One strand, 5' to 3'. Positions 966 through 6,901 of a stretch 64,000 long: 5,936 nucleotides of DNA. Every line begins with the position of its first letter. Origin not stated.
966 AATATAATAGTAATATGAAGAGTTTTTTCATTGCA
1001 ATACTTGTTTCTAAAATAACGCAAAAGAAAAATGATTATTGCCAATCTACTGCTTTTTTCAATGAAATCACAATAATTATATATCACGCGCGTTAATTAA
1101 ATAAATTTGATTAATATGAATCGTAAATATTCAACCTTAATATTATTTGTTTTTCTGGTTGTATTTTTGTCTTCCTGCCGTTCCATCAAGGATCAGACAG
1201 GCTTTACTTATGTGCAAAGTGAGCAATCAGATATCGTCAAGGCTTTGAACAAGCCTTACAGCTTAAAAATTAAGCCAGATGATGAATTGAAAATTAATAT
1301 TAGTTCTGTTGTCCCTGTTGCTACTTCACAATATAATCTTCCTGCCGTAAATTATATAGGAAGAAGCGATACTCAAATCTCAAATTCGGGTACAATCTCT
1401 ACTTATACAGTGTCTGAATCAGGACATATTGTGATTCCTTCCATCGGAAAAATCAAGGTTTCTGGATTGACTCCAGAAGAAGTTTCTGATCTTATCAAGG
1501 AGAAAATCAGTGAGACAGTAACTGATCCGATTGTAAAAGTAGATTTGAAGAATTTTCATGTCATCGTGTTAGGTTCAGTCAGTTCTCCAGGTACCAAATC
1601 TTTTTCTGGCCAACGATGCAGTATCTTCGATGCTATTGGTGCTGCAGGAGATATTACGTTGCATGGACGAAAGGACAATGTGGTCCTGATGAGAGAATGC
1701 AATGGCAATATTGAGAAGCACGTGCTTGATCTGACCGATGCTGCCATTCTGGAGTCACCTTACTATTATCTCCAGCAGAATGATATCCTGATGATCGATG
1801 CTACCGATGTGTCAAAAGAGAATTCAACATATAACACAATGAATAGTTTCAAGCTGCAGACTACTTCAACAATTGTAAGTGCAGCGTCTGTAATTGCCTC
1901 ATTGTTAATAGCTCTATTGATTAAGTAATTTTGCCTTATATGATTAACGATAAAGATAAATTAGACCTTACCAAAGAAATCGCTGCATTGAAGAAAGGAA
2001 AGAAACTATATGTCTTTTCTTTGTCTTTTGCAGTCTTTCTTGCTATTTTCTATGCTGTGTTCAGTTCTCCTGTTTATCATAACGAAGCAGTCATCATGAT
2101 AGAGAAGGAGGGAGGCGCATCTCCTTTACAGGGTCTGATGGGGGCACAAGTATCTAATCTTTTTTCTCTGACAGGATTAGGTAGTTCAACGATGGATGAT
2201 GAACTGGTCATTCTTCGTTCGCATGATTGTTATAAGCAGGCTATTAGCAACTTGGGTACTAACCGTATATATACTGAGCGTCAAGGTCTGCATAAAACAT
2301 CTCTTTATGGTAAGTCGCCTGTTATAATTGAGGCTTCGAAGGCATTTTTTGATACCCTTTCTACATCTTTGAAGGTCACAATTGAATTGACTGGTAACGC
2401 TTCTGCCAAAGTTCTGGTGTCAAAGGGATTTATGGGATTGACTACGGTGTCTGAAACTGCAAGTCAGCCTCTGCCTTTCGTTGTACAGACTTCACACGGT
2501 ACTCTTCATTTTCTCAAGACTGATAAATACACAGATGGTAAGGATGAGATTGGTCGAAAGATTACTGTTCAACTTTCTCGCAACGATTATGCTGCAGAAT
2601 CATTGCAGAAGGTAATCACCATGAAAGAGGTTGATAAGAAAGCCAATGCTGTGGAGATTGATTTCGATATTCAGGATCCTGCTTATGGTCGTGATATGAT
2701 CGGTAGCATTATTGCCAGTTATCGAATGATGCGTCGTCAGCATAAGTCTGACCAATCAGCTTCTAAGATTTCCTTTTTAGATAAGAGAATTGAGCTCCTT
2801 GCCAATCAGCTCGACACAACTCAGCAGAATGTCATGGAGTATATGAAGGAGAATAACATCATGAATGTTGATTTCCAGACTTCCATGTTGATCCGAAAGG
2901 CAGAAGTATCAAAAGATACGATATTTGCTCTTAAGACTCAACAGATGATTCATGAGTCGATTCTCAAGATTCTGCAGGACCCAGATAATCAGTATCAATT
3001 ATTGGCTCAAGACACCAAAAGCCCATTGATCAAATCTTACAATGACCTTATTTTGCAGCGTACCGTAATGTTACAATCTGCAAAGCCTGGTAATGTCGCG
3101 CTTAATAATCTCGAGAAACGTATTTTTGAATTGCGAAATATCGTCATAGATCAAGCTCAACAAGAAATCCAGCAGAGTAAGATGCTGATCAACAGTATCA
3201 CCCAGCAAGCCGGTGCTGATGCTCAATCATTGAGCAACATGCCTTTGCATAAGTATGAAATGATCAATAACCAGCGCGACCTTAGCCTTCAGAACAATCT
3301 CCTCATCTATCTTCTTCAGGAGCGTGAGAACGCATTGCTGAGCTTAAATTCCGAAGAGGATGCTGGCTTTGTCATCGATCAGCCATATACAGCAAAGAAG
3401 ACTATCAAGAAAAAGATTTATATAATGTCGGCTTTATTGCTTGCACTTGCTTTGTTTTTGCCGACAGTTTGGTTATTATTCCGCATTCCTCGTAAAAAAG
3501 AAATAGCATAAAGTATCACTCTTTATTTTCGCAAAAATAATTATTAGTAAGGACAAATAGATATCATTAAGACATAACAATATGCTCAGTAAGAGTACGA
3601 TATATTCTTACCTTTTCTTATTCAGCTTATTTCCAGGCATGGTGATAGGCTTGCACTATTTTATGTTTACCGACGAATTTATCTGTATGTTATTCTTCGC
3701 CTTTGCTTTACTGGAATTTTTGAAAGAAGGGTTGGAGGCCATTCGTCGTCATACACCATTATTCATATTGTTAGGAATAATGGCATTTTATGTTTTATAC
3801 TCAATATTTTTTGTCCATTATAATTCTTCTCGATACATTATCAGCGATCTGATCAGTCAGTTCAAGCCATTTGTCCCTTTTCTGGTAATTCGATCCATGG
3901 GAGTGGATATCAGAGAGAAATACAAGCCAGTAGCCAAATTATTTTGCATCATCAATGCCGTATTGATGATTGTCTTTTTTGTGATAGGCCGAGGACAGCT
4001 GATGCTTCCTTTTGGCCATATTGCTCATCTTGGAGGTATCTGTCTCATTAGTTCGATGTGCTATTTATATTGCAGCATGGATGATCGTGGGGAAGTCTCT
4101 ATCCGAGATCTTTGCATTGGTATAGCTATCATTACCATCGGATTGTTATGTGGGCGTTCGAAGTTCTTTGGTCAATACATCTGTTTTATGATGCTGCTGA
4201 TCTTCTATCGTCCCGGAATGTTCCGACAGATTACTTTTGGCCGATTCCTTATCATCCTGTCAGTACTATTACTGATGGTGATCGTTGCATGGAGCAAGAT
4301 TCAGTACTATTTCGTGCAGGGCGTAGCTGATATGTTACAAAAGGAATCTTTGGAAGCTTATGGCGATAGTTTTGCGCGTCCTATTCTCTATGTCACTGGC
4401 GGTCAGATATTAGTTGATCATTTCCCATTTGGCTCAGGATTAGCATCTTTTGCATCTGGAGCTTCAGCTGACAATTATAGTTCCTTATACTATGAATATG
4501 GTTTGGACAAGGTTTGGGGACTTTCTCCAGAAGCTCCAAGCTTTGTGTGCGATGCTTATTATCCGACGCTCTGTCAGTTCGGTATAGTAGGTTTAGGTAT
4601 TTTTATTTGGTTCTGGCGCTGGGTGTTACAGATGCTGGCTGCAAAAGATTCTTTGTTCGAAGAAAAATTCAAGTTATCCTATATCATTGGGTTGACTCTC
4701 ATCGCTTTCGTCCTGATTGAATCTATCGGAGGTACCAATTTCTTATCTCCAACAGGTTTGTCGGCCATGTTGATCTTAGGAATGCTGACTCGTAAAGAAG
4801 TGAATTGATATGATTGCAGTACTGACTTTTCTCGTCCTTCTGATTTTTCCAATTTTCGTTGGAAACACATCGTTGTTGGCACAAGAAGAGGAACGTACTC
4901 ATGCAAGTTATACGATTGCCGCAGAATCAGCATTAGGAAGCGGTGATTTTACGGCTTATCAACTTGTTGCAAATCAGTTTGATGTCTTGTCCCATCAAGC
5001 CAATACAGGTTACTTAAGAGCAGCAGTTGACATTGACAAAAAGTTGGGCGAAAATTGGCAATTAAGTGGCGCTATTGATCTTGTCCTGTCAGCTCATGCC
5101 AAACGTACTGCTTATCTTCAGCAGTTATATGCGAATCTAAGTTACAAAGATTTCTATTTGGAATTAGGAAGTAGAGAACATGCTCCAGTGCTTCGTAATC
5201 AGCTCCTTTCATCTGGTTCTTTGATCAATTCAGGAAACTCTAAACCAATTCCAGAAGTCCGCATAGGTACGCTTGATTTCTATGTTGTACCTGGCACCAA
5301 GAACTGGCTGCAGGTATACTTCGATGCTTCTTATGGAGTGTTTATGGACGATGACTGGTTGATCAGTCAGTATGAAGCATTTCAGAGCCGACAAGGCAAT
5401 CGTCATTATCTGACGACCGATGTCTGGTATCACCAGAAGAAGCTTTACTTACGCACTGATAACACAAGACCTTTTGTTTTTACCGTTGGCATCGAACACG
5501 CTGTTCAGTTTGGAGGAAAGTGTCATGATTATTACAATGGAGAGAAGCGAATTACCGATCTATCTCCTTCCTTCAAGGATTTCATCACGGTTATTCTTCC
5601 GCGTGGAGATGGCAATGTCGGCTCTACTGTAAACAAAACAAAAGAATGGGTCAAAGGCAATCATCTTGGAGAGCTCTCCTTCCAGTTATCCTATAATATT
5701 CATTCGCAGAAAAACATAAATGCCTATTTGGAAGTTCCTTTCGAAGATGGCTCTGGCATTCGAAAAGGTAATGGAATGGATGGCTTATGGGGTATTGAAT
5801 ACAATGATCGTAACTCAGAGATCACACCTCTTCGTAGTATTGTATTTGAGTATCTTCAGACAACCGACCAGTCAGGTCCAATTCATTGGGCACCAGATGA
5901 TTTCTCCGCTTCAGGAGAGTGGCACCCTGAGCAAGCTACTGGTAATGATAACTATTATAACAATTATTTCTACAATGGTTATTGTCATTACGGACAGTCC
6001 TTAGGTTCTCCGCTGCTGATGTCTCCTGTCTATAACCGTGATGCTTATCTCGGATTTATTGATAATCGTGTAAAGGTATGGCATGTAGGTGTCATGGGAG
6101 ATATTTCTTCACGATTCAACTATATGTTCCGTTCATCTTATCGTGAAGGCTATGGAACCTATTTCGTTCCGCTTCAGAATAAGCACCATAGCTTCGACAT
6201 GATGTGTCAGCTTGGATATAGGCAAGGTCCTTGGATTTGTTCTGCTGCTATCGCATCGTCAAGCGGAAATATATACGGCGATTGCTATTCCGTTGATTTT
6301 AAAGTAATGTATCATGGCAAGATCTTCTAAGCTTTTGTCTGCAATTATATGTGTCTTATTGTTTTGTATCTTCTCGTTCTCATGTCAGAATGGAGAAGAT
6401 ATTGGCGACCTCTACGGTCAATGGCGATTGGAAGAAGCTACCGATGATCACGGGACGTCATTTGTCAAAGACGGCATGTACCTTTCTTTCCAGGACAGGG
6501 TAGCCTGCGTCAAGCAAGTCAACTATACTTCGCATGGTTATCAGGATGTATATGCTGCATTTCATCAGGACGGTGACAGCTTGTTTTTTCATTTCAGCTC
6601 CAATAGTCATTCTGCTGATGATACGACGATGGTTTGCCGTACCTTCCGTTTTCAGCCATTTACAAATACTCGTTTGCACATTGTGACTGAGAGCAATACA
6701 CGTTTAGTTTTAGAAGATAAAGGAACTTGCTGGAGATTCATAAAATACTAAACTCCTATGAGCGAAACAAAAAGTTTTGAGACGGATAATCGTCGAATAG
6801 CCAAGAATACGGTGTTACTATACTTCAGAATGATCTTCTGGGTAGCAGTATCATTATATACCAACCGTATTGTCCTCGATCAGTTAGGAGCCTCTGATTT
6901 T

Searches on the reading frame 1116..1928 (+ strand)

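Call 63: search_protein_families(library=pfam, proteins=[window:1116-1928:+], max_evalue=0.0001)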
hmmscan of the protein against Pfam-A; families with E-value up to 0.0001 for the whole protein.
window:1116-1928:+ (270 aa): 1 family
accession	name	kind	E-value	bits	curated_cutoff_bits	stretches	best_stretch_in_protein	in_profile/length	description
PF02563.21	Poly_export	-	7.4e-17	61.7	28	1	46-144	3-76/77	Polysaccharide biosynthesis/export protein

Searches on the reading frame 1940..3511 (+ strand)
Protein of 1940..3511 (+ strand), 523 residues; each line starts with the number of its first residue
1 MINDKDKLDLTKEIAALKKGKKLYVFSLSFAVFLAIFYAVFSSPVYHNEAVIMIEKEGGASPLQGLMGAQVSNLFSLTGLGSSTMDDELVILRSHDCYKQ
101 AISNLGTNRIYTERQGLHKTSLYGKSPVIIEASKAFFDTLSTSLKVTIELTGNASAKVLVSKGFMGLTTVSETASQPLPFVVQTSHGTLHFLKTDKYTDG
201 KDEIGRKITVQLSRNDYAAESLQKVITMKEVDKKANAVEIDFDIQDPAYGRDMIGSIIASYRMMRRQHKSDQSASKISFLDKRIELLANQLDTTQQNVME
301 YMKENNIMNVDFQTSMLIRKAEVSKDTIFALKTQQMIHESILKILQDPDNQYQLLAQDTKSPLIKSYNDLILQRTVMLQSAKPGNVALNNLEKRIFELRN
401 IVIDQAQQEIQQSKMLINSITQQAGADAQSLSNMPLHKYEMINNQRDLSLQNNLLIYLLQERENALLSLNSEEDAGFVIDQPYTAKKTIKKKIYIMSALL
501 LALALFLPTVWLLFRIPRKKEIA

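Call 63: search_protein_families(library=pfam, proteins=[window:1940-3511:+], max_evalue=0.0001)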
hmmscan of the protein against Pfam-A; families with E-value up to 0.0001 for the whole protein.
window:1940-3511:+ (523 aa): 1 family
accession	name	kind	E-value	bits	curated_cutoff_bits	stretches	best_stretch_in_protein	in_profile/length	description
PF02706.20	Wzz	-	1.7e-07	31.9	25.5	1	6-105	1-91/91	Chain length determinant protein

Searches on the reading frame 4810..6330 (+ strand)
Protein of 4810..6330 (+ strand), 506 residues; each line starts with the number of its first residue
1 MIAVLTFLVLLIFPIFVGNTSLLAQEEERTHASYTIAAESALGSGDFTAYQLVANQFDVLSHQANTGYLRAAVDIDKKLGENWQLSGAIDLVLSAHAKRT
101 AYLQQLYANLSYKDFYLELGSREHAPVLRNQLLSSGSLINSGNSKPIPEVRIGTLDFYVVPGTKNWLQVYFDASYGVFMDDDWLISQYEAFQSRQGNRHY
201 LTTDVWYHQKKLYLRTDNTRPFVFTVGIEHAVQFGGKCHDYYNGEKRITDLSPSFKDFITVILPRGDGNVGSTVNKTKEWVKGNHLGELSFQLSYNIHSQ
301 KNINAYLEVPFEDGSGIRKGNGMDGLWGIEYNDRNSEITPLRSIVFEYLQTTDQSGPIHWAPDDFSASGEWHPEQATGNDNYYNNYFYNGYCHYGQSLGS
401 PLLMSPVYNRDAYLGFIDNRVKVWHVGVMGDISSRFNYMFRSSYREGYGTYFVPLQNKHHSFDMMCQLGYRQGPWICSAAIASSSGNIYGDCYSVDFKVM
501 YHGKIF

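Call 63: search_protein_families(library=pfam, proteins=[window:4810-6330:+], max_evalue=0.0001)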
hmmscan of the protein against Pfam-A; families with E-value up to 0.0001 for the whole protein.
window:4810-6330:+ (506 aa): 1 family
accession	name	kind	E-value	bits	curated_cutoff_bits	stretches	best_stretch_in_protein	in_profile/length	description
PF14052.12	Caps_assemb_Wzi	-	2.2e-22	80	30.1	1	48-464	16-357/392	Capsule assembly protein Wzi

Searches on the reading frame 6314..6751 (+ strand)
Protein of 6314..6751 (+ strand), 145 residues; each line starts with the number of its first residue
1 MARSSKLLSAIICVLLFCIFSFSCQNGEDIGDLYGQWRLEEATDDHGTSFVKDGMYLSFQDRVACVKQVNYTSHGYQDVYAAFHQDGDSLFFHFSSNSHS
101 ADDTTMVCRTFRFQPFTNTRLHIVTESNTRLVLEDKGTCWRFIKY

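Call 63: search_protein_families(library=pfam, proteins=[window:6314-6751:+], max_evalue=0.0001)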
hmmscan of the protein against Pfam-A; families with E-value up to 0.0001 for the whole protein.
window:6314-6751:+ (145 aa): 1 family
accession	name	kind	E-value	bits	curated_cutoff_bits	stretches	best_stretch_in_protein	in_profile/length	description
PF16585.11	Lipocalin_8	-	9e-10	39.6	27.2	1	22-143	4-133/135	Lipocalin-like domain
